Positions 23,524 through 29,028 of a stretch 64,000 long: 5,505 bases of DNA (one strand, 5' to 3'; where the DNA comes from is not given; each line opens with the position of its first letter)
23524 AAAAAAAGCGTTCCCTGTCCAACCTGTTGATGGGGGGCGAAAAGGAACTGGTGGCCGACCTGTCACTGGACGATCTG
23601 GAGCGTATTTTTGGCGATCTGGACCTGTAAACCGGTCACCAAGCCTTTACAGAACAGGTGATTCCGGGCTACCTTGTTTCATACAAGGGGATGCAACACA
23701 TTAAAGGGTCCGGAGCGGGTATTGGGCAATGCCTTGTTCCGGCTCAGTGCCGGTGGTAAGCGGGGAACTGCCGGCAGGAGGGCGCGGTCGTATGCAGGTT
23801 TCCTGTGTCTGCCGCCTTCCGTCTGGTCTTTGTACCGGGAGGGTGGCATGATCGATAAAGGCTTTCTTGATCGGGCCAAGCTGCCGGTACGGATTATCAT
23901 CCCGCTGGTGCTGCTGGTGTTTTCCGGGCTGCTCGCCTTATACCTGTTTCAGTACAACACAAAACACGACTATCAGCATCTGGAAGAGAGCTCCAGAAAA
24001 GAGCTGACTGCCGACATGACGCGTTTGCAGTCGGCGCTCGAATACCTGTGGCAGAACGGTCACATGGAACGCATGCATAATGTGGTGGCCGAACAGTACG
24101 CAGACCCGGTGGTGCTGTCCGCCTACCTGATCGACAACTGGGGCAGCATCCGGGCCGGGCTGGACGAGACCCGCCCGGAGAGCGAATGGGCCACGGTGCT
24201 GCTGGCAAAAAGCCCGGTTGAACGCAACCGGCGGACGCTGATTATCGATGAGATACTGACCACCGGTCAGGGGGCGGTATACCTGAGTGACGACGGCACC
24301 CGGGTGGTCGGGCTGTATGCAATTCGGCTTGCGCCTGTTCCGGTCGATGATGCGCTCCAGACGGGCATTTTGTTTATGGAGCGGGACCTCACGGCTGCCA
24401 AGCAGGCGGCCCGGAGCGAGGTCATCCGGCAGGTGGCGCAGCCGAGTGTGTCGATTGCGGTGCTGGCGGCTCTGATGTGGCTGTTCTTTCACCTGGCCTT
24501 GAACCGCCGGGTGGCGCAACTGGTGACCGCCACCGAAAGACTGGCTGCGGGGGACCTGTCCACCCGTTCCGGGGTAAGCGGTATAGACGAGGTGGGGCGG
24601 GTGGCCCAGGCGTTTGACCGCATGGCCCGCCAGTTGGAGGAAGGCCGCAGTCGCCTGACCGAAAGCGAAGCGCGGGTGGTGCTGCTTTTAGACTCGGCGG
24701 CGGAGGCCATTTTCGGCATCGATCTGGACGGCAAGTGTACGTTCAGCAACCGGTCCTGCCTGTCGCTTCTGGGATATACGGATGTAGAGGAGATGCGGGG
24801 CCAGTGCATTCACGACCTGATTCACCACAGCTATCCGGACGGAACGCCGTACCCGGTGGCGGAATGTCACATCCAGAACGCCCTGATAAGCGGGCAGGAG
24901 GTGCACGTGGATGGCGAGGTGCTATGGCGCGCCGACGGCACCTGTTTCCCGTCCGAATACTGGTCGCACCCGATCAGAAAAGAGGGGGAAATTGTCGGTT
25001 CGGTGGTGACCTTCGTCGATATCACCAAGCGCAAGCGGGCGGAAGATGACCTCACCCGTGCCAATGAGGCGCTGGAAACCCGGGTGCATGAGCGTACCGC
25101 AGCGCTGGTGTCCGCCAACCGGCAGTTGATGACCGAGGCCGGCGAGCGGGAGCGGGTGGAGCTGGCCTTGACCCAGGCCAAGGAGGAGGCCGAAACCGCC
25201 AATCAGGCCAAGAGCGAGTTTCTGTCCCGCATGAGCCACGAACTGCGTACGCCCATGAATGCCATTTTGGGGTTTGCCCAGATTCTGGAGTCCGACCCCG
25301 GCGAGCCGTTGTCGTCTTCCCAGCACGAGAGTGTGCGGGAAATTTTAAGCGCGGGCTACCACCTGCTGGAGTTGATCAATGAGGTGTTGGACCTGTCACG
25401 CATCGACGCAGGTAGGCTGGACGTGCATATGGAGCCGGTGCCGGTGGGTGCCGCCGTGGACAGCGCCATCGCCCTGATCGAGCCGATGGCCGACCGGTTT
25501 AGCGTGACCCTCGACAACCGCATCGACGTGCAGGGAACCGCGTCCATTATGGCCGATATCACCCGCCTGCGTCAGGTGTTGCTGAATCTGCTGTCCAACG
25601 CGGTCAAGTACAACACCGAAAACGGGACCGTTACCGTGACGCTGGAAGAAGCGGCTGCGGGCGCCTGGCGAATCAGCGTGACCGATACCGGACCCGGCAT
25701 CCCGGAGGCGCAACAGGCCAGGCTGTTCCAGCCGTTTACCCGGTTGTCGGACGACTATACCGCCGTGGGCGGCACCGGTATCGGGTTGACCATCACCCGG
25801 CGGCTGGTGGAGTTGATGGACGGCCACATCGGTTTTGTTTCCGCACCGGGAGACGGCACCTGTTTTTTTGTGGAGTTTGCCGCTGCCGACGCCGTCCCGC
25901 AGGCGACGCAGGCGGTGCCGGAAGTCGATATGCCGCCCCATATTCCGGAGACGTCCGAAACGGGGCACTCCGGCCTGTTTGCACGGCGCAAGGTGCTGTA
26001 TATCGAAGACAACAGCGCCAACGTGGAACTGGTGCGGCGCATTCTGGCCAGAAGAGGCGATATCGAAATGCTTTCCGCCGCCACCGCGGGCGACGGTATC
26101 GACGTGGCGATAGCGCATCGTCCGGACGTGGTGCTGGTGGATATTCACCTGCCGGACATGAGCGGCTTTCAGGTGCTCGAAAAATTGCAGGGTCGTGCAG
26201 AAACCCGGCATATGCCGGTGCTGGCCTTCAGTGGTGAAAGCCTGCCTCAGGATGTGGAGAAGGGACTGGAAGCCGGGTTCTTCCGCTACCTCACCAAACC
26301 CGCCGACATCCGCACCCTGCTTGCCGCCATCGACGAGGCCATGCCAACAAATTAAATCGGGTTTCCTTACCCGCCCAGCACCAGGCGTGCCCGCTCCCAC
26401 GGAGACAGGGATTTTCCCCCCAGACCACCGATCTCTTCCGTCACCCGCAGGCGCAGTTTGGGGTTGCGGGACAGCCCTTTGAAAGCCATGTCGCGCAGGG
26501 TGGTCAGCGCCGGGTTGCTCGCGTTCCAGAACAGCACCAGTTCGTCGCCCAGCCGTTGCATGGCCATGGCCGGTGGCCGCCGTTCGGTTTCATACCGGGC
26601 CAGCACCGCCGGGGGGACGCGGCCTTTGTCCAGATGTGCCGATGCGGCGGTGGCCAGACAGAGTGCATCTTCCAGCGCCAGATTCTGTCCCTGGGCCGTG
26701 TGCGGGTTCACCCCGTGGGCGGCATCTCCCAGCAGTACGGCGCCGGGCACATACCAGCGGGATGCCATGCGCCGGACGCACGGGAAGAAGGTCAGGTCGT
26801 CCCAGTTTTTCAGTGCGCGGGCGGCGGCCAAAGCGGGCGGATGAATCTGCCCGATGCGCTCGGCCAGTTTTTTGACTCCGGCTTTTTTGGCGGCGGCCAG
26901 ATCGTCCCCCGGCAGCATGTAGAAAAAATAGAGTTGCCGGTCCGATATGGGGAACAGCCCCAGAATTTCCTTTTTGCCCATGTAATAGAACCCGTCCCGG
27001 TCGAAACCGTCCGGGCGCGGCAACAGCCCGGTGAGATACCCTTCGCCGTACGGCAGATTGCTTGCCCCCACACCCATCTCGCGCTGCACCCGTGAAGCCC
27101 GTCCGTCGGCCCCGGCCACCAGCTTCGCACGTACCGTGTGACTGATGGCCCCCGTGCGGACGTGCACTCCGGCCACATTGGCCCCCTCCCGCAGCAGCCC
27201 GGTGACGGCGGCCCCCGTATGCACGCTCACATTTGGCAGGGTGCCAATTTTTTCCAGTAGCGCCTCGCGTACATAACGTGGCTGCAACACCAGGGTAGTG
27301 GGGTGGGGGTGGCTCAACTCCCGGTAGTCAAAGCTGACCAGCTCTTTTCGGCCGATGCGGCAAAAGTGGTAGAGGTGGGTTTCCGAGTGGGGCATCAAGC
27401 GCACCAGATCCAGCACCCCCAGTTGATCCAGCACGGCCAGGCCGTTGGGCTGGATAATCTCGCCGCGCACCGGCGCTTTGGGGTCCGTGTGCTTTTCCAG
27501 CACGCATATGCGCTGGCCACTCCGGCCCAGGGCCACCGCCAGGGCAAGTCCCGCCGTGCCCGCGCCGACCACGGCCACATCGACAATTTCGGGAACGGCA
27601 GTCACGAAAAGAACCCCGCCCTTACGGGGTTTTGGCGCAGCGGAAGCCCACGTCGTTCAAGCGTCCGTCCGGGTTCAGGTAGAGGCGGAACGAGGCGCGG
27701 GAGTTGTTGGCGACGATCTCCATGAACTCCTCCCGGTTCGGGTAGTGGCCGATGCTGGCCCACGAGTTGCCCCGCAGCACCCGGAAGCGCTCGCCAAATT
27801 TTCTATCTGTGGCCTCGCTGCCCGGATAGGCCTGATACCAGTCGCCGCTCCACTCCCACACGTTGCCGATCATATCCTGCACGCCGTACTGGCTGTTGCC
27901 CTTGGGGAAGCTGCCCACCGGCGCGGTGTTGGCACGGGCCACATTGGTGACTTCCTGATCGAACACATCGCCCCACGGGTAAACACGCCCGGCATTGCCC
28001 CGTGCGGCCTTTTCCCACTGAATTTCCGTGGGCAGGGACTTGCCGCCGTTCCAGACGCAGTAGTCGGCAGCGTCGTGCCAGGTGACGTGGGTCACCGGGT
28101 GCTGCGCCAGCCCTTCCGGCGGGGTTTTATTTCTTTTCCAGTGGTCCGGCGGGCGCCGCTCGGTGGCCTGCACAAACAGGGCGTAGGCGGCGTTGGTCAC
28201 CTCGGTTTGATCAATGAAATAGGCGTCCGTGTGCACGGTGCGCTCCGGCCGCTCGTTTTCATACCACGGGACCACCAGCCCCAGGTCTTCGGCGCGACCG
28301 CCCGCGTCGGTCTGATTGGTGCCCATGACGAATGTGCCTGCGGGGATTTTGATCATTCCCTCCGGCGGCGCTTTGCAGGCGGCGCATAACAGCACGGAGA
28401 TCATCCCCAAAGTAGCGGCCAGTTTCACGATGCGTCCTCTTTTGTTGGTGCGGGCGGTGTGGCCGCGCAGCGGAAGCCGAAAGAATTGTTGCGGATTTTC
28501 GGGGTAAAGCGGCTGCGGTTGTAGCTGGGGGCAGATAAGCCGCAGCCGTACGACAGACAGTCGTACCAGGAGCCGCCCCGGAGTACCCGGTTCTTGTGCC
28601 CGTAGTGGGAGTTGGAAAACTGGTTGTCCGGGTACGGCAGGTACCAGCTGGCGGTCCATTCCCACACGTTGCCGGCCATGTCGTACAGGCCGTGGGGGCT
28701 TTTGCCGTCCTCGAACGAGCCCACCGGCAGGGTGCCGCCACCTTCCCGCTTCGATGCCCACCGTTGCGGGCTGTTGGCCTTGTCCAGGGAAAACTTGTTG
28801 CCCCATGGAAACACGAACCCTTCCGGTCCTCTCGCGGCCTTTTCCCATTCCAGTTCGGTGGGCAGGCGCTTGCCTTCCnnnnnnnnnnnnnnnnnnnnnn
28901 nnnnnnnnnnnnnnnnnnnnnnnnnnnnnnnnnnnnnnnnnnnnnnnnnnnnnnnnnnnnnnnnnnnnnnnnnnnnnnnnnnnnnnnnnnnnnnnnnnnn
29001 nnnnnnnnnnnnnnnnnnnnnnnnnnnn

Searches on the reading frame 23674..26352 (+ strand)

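Call 48: search_protein_families(library=pfam, proteins=[window:23674-26352:+], max_evalue=0.00001)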
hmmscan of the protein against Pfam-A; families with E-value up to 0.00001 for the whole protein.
window:23674-26352:+ (893 aa): 7 families
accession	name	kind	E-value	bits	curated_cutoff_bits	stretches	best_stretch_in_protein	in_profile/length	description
PF02518.31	HATPase_c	-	3.9e-30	105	26.4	1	628-735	2-107/111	Histidine kinase-, DNA gyrase B-, and HSP90-like ATPase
PF00072.30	Response_reg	-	5.3e-21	75.3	30.2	1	774-886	1-110/111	Response regulator receiver domain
PF00512.31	HisKA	-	2.3e-20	72.8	26.9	1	512-580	1-66/66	His Kinase A (phospho-acceptor) domain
PF00672.30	HAMP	-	2.6e-13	50.5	25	1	273-323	3-53/53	HAMP domain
PF00989.32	PAS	-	1.1e-12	48.4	22.6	1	334-450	2-113/113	PAS fold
PF13426.13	PAS_9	-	3.4e-08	34.1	27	1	344-452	2-103/103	PAS domain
PF08448.16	PAS_4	-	4.7e-06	27.2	23.1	1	339-455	1-110/110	PAS fold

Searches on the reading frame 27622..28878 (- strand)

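Call 48: search_protein_families(library=pfam, proteins=[window:27622-28878:-], max_evalue=0.00001)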
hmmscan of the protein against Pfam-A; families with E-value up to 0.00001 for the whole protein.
window:27622-28878:- (418 aa): 1 family
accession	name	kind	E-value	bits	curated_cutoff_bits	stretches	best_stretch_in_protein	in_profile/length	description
PF03781.23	FGE-sulfatase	-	6.7e-51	173.8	23.3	1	173-416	3-255/255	Sulfatase-modifying factor enzyme 1-like domain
